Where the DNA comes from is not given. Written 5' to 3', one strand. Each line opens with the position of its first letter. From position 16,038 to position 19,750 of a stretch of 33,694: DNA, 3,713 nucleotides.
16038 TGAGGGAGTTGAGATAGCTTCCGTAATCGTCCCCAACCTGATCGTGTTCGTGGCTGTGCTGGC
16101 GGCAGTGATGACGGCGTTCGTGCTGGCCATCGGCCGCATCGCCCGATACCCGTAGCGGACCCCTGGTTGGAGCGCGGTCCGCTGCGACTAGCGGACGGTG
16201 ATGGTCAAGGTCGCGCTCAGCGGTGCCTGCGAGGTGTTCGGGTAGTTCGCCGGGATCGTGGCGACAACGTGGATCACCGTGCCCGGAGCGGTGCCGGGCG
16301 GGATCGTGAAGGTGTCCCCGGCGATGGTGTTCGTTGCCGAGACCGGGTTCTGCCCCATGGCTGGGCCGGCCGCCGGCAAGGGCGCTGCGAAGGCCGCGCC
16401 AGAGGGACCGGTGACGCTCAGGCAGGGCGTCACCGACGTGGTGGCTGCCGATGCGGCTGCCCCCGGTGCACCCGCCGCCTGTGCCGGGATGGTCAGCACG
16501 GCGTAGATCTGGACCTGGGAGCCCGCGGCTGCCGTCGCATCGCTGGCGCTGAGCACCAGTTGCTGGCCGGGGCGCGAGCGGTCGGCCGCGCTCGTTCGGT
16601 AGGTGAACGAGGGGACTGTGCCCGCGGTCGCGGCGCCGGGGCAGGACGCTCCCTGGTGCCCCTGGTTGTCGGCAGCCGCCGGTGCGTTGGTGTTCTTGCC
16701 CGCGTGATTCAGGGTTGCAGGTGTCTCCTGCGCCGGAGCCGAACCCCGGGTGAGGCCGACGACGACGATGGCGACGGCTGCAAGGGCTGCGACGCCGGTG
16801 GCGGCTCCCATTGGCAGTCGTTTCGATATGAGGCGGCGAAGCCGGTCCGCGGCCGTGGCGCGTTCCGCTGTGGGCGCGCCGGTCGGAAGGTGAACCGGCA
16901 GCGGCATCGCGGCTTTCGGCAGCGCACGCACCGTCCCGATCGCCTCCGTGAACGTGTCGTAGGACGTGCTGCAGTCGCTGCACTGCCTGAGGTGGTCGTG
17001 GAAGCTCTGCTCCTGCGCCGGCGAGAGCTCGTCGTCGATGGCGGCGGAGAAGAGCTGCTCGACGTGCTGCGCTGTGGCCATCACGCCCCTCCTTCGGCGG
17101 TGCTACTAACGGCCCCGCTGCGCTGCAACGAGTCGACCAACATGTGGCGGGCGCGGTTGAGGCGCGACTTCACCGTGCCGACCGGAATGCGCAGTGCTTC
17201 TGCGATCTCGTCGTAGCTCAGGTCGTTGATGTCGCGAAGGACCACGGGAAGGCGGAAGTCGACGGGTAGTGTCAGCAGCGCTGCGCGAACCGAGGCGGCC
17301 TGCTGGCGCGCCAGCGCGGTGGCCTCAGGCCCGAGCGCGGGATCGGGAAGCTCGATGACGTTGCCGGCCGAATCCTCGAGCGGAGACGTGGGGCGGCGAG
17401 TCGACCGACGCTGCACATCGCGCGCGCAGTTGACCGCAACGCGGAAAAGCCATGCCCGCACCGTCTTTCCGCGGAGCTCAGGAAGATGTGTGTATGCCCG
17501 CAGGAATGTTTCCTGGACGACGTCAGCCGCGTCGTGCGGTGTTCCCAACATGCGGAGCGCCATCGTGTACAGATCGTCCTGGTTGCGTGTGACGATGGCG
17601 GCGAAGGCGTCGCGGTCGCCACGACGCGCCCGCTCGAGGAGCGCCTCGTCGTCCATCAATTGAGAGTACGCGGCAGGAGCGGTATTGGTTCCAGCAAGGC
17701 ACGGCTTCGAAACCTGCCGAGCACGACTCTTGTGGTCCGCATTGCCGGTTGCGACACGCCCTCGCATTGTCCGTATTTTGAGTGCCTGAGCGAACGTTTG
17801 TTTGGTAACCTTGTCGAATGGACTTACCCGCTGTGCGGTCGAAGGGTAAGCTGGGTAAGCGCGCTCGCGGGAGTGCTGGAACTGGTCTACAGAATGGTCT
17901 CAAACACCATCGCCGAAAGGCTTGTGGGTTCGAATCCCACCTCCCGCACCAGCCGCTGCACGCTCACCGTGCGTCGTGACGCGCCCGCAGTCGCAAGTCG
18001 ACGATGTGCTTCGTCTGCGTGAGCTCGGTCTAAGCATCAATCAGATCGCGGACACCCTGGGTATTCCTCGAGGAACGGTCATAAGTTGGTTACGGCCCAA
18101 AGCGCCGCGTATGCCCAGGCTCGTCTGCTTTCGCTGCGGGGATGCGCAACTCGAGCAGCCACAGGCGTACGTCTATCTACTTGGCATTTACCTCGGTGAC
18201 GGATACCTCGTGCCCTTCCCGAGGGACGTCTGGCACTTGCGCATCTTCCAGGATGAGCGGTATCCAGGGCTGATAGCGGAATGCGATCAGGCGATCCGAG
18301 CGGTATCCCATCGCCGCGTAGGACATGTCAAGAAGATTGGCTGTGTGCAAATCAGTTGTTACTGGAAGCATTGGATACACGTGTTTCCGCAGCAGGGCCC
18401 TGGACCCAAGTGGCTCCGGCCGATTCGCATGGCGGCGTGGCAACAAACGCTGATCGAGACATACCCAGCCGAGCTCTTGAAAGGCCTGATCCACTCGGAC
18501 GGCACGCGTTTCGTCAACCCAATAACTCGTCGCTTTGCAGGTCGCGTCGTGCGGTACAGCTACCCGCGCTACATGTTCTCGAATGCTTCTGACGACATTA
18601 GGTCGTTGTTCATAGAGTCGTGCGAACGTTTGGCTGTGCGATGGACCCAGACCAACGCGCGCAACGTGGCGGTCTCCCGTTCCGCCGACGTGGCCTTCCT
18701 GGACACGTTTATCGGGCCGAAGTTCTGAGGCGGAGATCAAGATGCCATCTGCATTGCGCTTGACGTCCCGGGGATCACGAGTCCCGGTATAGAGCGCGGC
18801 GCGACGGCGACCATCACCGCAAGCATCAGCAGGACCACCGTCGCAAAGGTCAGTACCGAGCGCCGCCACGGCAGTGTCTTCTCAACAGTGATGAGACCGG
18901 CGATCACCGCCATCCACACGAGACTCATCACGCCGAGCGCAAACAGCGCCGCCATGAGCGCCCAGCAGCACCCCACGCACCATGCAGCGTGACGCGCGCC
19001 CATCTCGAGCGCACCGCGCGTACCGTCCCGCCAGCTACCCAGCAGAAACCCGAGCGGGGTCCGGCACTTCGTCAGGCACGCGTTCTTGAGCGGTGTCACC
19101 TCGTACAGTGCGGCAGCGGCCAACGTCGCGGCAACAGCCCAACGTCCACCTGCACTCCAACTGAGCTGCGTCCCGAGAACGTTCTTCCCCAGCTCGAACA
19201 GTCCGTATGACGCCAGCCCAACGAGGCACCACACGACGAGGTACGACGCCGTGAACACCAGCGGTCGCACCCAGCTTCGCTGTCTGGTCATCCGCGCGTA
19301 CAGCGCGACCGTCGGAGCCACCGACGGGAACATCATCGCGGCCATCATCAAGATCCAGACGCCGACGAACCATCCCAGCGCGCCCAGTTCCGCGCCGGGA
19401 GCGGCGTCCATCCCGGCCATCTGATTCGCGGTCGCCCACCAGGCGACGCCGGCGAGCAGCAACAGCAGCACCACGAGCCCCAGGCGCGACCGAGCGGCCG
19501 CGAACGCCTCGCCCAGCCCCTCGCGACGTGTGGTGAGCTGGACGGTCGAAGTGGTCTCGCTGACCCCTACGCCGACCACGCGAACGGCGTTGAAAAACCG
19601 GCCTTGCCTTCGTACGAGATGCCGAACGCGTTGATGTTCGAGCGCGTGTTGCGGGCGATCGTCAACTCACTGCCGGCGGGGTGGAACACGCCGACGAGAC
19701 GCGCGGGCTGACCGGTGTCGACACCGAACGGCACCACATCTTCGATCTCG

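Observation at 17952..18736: Low-GC, free-standing HTH + double-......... gene lodged 25 nt behind tRNA-Leu(CAA)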

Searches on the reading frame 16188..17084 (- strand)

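Call 31: search_protein_families(library=pfam, proteins=[window:16188-17084:-], max_evalue=0.00001)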
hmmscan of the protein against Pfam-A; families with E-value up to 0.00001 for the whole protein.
window:16188-17084:- (298 aa): 1 family
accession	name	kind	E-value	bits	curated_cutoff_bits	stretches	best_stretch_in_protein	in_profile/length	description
PF13490.11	zf-HC2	-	1e-07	32.4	22.2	1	7-38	3-34/35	Putative zinc-finger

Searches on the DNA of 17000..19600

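Call 57: search_rna_families(source=window, start=17000, end=19600, threshold=evalue, max_evalue=0.1)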
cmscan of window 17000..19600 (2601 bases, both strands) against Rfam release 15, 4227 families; matches with E-value up to 0.1: 2.
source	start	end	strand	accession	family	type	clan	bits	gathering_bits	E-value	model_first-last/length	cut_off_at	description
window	17867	17948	+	RF00005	tRNA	Gene; tRNA;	CL00001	53.8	29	3.6e-10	1-71/71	no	tRNA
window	17002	17057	-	RF03989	mir-7950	Gene; miRNA;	-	24.1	82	0.083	1-59/59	no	mir-7950 microRNA precursor family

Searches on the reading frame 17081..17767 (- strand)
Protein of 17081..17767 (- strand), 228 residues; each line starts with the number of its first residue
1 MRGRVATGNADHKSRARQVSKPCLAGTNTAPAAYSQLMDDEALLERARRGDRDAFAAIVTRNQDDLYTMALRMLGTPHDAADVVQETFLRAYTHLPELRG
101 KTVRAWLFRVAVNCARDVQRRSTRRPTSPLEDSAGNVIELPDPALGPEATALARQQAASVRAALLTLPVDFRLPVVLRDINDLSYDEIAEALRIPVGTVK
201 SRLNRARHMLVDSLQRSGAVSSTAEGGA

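Call 31: search_protein_families(library=pfam, proteins=[window:17081-17767:-], max_evalue=0.00001)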
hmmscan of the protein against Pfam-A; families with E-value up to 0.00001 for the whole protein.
window:17081-17767:- (228 aa): 3 families
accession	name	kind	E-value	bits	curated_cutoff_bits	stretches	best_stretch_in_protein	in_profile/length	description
PF04542.20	Sigma70_r2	-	4.7e-16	58.8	24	1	59-124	2-70/71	Sigma-70 region 2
PF08281.18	Sigma70_r4_2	-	1.5e-14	53.8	25.7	1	159-207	3-51/54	Sigma-70, region 4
PF04545.22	Sigma70_r4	-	1.5e-08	34.4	24.1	1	163-208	1-46/50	Sigma-70, region 4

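Call 39: find_related_loci(query=window:17081-17767:-, collection=metagenome_contigs, flank=5000)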
Query window:17081-17767:- (228 aa) in metagenome_contigs; peptide patterns used: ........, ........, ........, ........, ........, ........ (x = any residue, [..] = any of these).
600 stretches matched a pattern (row limit reached: there are more); 84 encode a relative of the query (tblastn E <= 1e-3); the best 80 are kept; 80 distinct loci.
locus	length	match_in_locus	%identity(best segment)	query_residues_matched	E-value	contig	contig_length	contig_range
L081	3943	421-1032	74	25-228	3e-96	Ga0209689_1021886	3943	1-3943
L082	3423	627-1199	76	38-228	6e-95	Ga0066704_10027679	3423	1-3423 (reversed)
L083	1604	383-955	76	38-228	2e-98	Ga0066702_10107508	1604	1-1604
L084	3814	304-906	73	27-228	6e-93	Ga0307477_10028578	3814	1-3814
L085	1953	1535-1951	77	25-163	1e-69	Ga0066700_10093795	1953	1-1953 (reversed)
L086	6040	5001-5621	35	23-215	7e-29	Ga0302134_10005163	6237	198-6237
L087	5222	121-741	35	23-215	6e-29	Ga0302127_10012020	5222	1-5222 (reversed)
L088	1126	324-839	40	42-214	2e-29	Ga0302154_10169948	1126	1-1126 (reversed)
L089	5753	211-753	40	32-217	1e-28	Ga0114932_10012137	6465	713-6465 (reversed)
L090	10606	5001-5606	35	17-210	5e-28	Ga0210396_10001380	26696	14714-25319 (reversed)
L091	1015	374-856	40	52-214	3e-28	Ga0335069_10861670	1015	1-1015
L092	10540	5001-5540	36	39-214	6e-27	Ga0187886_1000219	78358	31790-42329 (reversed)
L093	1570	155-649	39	50-210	3e-25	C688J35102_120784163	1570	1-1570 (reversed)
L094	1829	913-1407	39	50-210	4e-25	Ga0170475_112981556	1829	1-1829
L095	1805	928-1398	38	55-210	3e-24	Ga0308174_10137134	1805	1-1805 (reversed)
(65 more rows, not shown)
